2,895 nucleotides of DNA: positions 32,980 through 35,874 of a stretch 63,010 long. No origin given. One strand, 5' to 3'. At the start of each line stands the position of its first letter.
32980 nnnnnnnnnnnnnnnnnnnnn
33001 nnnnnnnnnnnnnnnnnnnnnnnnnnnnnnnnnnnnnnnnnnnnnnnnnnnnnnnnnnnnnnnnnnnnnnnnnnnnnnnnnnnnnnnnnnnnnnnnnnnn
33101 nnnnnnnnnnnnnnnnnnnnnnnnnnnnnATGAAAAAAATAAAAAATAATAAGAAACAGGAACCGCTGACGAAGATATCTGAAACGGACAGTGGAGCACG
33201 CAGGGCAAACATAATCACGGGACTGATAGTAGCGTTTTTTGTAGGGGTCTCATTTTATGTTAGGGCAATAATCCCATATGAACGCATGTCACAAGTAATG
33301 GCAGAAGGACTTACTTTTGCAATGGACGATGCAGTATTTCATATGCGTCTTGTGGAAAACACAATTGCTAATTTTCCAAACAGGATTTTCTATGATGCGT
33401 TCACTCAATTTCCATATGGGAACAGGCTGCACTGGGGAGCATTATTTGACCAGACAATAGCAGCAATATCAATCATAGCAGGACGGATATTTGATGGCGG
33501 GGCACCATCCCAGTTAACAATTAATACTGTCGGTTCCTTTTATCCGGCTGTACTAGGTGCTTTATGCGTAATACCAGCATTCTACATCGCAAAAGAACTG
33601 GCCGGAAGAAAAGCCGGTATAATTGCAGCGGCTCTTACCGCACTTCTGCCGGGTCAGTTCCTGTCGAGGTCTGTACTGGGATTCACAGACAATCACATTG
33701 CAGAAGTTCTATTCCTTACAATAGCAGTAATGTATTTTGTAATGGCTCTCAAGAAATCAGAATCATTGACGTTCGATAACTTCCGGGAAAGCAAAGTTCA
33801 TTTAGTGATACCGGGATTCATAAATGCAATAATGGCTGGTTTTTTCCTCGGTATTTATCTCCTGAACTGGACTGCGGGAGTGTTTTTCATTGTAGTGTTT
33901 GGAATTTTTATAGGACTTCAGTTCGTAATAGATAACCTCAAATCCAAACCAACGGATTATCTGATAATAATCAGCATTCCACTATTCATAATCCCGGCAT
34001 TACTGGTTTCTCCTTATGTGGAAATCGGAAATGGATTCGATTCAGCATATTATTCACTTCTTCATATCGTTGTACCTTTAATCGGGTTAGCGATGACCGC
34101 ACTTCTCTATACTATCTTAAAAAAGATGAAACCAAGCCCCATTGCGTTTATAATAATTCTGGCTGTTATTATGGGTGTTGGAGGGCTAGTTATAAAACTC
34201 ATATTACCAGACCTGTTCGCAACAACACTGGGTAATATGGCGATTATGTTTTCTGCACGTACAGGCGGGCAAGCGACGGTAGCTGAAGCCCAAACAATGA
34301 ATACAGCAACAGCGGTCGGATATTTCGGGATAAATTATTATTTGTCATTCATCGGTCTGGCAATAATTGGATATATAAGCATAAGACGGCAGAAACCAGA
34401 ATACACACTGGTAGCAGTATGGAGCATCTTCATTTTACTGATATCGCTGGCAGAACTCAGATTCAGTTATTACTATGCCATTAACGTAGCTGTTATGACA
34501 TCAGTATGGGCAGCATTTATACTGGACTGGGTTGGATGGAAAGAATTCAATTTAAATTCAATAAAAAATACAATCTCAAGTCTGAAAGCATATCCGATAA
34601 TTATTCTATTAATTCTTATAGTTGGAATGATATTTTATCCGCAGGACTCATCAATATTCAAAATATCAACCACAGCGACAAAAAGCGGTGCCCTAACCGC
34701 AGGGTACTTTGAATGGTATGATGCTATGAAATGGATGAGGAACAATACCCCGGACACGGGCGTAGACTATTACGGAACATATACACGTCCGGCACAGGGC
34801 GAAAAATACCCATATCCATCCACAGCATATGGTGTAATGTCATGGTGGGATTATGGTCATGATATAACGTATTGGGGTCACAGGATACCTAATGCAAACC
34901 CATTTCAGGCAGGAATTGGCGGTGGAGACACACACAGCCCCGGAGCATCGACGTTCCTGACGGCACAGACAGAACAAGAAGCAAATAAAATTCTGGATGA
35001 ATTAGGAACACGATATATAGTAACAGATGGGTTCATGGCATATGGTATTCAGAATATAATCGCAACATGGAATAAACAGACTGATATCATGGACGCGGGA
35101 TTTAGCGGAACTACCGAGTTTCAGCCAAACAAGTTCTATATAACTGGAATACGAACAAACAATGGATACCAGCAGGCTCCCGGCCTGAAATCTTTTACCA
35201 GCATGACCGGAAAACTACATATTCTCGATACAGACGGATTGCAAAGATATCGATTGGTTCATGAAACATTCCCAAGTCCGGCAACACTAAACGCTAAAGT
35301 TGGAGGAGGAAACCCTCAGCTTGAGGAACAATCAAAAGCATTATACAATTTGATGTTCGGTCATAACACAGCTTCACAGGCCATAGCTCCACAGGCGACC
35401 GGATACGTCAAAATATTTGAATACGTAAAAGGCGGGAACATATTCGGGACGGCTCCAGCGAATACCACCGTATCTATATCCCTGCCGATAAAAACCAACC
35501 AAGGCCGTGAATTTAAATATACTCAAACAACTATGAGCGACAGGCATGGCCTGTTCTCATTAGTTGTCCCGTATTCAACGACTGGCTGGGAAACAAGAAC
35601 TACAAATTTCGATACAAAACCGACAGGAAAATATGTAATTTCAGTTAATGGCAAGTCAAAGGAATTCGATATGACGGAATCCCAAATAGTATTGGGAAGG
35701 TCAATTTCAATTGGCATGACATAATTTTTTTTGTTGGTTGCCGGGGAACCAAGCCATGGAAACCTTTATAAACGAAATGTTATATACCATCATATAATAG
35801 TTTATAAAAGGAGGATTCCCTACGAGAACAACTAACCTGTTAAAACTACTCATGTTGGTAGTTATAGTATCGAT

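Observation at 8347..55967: Eight near-identical copies of a ~33-nt promoter-like cassette marking the head of gene strings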

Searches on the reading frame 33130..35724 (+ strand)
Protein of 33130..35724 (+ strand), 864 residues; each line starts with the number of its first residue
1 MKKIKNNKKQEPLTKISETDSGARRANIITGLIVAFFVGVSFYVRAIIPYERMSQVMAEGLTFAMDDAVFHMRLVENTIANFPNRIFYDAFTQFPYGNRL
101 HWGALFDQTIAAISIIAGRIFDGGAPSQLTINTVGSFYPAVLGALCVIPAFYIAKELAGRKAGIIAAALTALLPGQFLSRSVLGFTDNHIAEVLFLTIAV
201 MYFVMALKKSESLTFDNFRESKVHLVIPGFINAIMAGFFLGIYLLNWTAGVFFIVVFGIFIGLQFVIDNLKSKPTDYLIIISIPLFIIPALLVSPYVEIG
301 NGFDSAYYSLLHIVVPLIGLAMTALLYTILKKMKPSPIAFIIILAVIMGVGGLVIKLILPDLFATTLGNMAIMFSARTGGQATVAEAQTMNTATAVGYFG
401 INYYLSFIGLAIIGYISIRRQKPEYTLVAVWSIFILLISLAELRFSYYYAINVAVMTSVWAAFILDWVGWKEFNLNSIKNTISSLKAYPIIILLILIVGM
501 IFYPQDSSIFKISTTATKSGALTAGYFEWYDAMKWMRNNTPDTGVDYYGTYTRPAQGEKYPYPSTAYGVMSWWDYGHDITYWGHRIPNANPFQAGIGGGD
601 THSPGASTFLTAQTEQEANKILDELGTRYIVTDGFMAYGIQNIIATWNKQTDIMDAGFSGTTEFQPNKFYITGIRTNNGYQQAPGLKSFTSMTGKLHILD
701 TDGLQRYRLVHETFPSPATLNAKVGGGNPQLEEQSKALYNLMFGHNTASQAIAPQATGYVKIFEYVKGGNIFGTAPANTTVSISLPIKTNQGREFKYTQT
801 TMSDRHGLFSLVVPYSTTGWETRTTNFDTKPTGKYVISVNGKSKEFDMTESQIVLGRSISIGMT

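Call 20: find_homologous_proteins(query=window:33130-35724:+, max_evalue=1e-20)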
Query window:33130-35724:+ (864 aa): 258 proteins with E <= 1e-20 among 8000 candidates; the best 120 are listed.
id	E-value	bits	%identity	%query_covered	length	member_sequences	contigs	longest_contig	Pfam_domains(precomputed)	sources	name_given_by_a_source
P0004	0.0e+0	1946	100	100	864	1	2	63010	PF22627.1,PF02516.21,PF18079.7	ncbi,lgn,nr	ncbi:MAG: oligosaccharyl transferase, archaeosortase A system-associated [Candidatus Ratteibacteria 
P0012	0.0e+0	1592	82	100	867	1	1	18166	PF22627.1,PF02516.21,PF18079.7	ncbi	-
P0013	0.0e+0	1568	80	100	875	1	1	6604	PF22627.1,PF02516.21,PF18079.7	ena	-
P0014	0.0e+0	1541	78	100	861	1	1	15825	PF22627.1,PF02516.21,PF18079.7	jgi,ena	-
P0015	0.0e+0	1512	77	100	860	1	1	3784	PF22627.1,PF02516.21,PF18079.7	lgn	-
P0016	0.0e+0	1335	67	100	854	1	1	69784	PF22627.1,PF02516.21,PF18079.7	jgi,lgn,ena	-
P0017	0.0e+0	1334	67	100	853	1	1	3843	PF22627.1,PF02516.21,PF18079.7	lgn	-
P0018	0.0e+0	1314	65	100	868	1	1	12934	PF22627.1,PF02516.21,PF18079.7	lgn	-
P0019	0.0e+0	1225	65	100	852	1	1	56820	PF22627.1,PF02516.21,PF18079.7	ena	-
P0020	0.0e+0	1219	64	100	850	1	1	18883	PF22627.1,PF02516.21,PF18079.7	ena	-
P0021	0.0e+0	1116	59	100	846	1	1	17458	PF22627.1,PF02516.21,PF18079.7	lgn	-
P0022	0.0e+0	1105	60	98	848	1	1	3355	PF22627.1,PF02516.21,PF18079.7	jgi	jgi:dolichyl-diphosphooligosaccharide--protein glycosyltransferase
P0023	1.2e-252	859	47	99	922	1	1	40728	PF22627.1,PF02516.21,PF18079.7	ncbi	-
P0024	2.7e-251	854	48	99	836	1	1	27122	PF22627.1,PF02516.21,PF18079.7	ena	-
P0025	5.7e-244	830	46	100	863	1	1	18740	PF22627.1,PF02516.21,PF18079.7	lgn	-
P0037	9.6e-231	786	45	98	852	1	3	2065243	PF22627.1,PF02516.21,PF18079.7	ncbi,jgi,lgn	jgi:oligosaccharyl transferase (archaeosortase A-associated)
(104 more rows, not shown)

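Call 22: find_encoding_contigs(protein=P0016, flank=10000, max_places=3)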
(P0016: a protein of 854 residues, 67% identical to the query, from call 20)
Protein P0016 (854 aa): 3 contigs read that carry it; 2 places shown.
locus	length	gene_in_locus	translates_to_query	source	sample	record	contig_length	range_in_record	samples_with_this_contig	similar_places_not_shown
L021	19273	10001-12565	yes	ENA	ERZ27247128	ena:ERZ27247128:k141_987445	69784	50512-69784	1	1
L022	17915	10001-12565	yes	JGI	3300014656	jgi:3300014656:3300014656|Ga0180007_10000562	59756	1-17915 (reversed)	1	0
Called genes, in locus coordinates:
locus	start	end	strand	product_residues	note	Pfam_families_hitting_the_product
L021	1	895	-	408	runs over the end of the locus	-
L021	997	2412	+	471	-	PF02310:B12-binding, PF04055:Radical_SAM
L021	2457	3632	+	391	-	PF01041:DegT_DnrJ_EryC1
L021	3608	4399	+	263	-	PF00106:adh_short, PF01370:Epimerase, PF08659:KR (weak), PF13561:adh_short_C2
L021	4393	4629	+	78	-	-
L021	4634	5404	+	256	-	PF02348:CTP_transf_3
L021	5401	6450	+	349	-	PF03102:NeuB, PF08666:SAF (weak)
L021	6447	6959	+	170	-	PF00702:Hydrolase (weak), PF08282:Hydrolase_3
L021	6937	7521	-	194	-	-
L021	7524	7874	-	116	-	-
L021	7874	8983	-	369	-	PF01073:3Beta_HSD, PF01370:Epimerase, PF02719:Polysacc_synt_2, PF13460:NAD_binding_10, PF16363:GDP_Man_Dehyd, PF07993:NAD_binding_4, PF01370:Epimerase, PF16363:GDP_Man_Dehyd, +1 more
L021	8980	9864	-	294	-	PF00535:Glycos_transf_2, PF10111:Glyco_tranf_2_2 (faint), PF13641:Glyco_tranf_2_3 (faint)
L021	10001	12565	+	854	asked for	PF02516:STT3, PF22627:AglB_core-like, PF18079:AglB_L1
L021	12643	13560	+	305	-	-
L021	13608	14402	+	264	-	PF02517:Rce1-like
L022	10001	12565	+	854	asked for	PF02516:STT3, PF22627:AglB_core-like, PF18079:AglB_L1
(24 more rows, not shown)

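Call 23: find_encoding_contigs(protein=P0012, flank=10000, max_places=3)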
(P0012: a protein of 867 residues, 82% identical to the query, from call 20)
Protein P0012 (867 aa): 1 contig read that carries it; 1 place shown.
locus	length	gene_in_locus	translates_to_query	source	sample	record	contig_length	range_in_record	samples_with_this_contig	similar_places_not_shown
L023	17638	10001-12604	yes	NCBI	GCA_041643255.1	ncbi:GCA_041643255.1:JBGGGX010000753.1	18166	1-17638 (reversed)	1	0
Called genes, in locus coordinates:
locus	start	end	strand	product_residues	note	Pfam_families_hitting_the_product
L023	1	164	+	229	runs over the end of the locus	?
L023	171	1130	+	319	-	PF02826:2-Hacid_dh_C, PF03446:NAD_binding_2 (weak)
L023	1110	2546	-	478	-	PF01943:Polysacc_synt, PF13440:Polysacc_synt_3, PF03023:MurJ, PF01554:MatE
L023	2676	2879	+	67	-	-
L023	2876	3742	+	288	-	PF00535:Glycos_transf_2 (faint)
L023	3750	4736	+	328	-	PF00535:Glycos_transf_2, PF10111:Glyco_tranf_2_2 (faint), PF13641:Glyco_tranf_2_3 (faint)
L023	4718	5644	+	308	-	PF00535:Glycos_transf_2, PF10111:Glyco_tranf_2_2, PF13641:Glyco_tranf_2_3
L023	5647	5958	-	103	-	-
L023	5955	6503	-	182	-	-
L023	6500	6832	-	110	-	-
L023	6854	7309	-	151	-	PF00908:dTDP_sugar_isom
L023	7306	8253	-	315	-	PF01073:3Beta_HSD, PF01370:Epimerase, PF02719:Polysacc_synt_2, PF04321:RmlD_sub_bind, PF05368:NmrA (weak), PF07993:NAD_binding_4, PF13460:NAD_binding_10, PF16363:GDP_Man_Dehyd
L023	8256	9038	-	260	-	PF00483:NTP_transferase, PF12804:NTP_transf_3 (weak)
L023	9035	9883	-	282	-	PF00535:Glycos_transf_2, PF10111:Glyco_tranf_2_2 (faint), PF13641:Glyco_tranf_2_3 (weak)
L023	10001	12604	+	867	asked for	PF02516:STT3, PF22627:AglB_core-like, PF18079:AglB_L1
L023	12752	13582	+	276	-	-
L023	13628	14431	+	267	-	PF02517:Rce1-like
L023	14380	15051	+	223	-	-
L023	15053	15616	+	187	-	-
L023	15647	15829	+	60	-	PF02416:TatA_B_E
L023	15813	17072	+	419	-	PF21916:mtd_2nd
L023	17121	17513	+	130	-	-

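Call 25: find_related_loci(query=window:33130-35724:+, collection=genome_contigs, flank=10000)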
Query window:33130-35724:+ (864 aa) in genome_contigs; peptide patterns used: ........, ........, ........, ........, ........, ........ (x = any residue, [..] = any of these).
234 stretches matched a pattern, but none encodes a relative of the query by tblastn (E <= 1e-3).

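Call 27: find_encoding_contigs(protein=P0019, flank=10000, max_places=2)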
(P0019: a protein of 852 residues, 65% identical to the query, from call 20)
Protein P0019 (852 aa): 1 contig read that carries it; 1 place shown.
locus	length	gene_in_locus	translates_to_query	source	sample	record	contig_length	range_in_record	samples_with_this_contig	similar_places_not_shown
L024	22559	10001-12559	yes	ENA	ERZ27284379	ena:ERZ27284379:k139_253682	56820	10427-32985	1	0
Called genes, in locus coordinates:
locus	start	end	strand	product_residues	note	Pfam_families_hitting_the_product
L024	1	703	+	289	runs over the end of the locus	PF00535:Glycos_transf_2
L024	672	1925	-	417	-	-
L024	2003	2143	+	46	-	-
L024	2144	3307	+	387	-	PF01041:DegT_DnrJ_EryC1, PF01212:Beta_elim_lyase (weak)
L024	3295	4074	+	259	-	PF00106:adh_short, PF01370:Epimerase, PF08659:KR (weak), PF13561:adh_short_C2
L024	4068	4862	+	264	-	PF02348:CTP_transf_3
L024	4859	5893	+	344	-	PF03102:NeuB, PF08666:SAF (weak)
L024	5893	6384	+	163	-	PF00702:Hydrolase (weak), PF08282:Hydrolase_3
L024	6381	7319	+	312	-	PF13489:Methyltransf_23, PF05219:DREV (weak), PF08241:Methyltransf_11, PF08242:Methyltransf_12 (weak)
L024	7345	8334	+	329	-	PF00535:Glycos_transf_2, PF10111:Glyco_tranf_2_2, PF13641:Glyco_tranf_2_3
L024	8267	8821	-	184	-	-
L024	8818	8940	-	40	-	-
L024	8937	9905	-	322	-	PF00535:Glycos_transf_2, PF10111:Glyco_tranf_2_2 (weak), PF13641:Glyco_tranf_2_3 (weak)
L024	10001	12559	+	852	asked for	PF02516:STT3, PF22627:AglB_core-like, PF18079:AglB_L1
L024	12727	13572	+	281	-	-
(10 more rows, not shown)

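Call 40: find_encoding_contigs(protein=P0037, flank=10000, max_places=1)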
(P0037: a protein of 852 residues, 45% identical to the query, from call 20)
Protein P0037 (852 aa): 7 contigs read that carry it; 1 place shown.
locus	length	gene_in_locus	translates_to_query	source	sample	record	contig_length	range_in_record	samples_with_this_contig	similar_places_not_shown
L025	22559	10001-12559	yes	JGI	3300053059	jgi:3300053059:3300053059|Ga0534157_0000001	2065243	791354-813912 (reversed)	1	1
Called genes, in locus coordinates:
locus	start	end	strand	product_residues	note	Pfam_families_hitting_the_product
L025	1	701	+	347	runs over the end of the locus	PF00106:adh_short (faint), PF01073:3Beta_HSD, PF01370:Epimerase, PF02719:Polysacc_synt_2, PF04321:RmlD_sub_bind, PF07993:NAD_binding_4, PF13460:NAD_binding_10 (weak), PF16363:GDP_Man_Dehyd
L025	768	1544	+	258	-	PF13489:Methyltransf_23 (weak), PF13847:Methyltransf_31, PF08241:Methyltransf_11, PF08242:Methyltransf_12 (weak), PF13649:Methyltransf_25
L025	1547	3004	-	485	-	PF01554:MatE (weak), PF01943:Polysacc_synt, PF01554:MatE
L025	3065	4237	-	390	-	PF13439:Glyco_transf_4, PF00534:Glycos_transf_1, PF13692:Glyco_trans_1_4, PF13524:Glyco_trans_1_2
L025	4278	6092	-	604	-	PF02366:PMT, PF13231:PMT_2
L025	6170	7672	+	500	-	PF02310:B12-binding, PF04055:Radical_SAM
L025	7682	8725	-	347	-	PF13439:Glyco_transf_4, PF13477:Glyco_trans_4_2, PF13579:Glyco_trans_4_4, PF20706:GT4-conflict, PF00534:Glycos_transf_1, PF13692:Glyco_trans_1_4, PF13524:Glyco_trans_1_2 (weak)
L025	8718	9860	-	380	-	PF13506:Glyco_transf_21, PF00535:Glycos_transf_2, PF13641:Glyco_tranf_2_3, PF13632:Glyco_trans_2_3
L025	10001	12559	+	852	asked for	PF02516:STT3, PF22627:AglB_core-like, PF18079:AglB_L1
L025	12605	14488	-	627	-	PF02934:GatB_N, PF02938:GAD, PF02637:GatB_Yqey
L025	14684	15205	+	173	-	PF00252:Ribosomal_L16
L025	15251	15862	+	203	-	PF01873:eIF-5_eIF-2B, PF01938:TRAM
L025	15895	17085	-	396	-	PF00483:NTP_transferase, PF12804:NTP_transf_3, PF25084:LbH_EIF2B, PF00132:Hexapep, PF14602:Hexapep_2, PF25087:GMPPB_C, PF00132:Hexapep (weak)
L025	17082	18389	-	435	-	PF02878:PGM_PMM_I, PF02879:PGM_PMM_II, PF02880:PGM_PMM_III, PF00408:PGM_PMM_IV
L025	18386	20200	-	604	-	PF13522:GATase_6, PF13537:GATase_7, PF01380:SIS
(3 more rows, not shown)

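Call 41: find_encoding_contigs(protein=P0023, flank=10000, max_places=1)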
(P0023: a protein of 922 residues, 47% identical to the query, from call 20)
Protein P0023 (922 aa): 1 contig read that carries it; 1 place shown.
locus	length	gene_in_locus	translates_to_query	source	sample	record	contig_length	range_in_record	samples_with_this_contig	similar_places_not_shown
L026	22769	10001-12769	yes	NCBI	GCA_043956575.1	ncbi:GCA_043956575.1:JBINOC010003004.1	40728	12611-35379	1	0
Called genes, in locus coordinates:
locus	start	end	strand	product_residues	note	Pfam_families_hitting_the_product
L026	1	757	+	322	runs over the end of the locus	PF13489:Methyltransf_23, PF13847:Methyltransf_31 (weak), PF08241:Methyltransf_11, PF08242:Methyltransf_12, PF13649:Methyltransf_25 (weak)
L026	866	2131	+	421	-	PF12323:HTH_OrfB_IS605 (faint), PF01385:OrfB_IS605, PF07282:Cas12f1-like_TNB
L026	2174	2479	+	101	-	-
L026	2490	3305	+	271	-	PF00483:NTP_transferase, PF12804:NTP_transf_3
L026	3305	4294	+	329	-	PF00106:adh_short (weak), PF01073:3Beta_HSD, PF01370:Epimerase, PF02719:Polysacc_synt_2, PF04321:RmlD_sub_bind, PF07993:NAD_binding_4, PF08659:KR, PF16363:GDP_Man_Dehyd, +2 more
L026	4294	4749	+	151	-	PF00908:dTDP_sugar_isom, PF14667:Polysacc_synt_C (weak)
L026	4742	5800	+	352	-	PF01073:3Beta_HSD (weak), PF01370:Epimerase, PF02719:Polysacc_synt_2, PF16363:GDP_Man_Dehyd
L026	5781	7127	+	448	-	PF01041:DegT_DnrJ_EryC1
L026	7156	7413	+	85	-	-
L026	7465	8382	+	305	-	-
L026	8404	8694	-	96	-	-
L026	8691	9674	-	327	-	PF00535:Glycos_transf_2, PF10111:Glyco_tranf_2_2 (weak), PF13641:Glyco_tranf_2_3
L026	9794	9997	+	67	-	-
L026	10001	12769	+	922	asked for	PF02516:STT3, PF22627:AglB_core-like, PF18079:AglB_L1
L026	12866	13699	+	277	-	-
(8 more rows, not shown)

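Call 47: find_homologous_proteins(query=L023:15813-17072:+, max_evalue=1e-30)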
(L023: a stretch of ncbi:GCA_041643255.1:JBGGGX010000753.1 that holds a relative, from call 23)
Query L023:15813-17072:+ (419 aa): 2409 proteins with E <= 1e-30 among 8000 candidates; the best 120 are listed.
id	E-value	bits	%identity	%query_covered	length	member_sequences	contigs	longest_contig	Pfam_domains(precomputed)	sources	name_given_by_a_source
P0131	3.2e-281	950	100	100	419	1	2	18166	PF21916.2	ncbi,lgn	-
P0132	8.1e-199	679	75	100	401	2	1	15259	PF21916.2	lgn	-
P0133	1.1e-169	583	74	82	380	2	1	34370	PF21916.2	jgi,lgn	jgi:hypothetical protein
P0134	1.4e-166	573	74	83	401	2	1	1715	PF21916.2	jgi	-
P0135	1.8e-157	543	71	82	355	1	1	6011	PF21916.2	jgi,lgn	-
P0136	6.9e-156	538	71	82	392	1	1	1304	PF21916.2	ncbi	-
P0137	6.0e-155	534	69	84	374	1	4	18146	PF21916.2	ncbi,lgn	-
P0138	2.6e-154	532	69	83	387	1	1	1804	PF21916.2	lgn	-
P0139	1.3e-152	527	64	82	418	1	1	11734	PF21916.2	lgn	-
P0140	4.9e-149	515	71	83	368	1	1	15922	PF21916.2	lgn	-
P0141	7.0e-149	514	78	60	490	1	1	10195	PF21916.2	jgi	jgi:hypothetical protein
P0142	2.2e-147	510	70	82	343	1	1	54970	PF21916.2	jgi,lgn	jgi:hypothetical protein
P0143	4.0e-144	499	70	80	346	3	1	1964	PF21916.2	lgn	-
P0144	2.1e-140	487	67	82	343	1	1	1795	PF21916.2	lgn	-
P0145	3.7e-138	479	63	82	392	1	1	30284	PF21916.2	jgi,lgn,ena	-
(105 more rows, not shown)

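Call 70: search_protein_families(library=pfam, proteins=[L023:2676-2879:+], max_evalue=0.01)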
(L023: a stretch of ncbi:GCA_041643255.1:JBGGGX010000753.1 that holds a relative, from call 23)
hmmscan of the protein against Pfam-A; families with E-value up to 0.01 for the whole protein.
L023:2676-2879:+ (67 aa): 0 families

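Call 76: search_dna_similar(query=window:33130-35724:+, collection=plasmids, mode=protein, max_evalue=1e-20, max_rows=10)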
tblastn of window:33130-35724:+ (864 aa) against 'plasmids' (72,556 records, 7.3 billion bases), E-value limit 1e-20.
Records with a match: 2; places in all: 2; records where one place covers at least 80% of the query: 0.
Best place of each record, by identity: <60% 2.
By first word of the organism name: Halocatena 1; Haloferax 1.
By predicted mobility (MOB-suite, as given by PLSDB): non-mobilizable 2.
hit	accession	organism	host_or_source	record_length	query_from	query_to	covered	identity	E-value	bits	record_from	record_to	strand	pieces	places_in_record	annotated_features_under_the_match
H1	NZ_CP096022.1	Halocatena salina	cell culture,sediment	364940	63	633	66%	29.4%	4e-54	212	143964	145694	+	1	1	oligosaccharyl transferase, archaeosortase A system-associated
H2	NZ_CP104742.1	Haloferax lucentense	-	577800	5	244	28%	31.6%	2e-24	118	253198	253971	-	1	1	oligosaccharyl transferase, archaeosortase A system-associated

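Call 78: find_encoding_contigs(protein=P0021, flank=10000, max_places=1)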
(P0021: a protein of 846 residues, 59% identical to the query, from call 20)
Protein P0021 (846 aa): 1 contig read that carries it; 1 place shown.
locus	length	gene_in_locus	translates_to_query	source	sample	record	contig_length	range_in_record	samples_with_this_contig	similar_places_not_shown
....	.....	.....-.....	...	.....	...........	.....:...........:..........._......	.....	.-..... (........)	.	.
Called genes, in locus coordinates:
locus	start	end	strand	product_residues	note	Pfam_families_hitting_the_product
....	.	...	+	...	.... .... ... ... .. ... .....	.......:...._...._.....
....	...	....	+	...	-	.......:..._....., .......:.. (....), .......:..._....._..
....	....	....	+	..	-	-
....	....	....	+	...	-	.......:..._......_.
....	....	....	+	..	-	-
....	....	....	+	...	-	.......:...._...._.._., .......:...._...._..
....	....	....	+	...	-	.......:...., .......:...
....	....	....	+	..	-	-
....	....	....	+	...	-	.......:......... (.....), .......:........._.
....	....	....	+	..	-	-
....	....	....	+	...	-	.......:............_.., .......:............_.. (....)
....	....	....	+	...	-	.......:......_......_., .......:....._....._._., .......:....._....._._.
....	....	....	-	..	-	-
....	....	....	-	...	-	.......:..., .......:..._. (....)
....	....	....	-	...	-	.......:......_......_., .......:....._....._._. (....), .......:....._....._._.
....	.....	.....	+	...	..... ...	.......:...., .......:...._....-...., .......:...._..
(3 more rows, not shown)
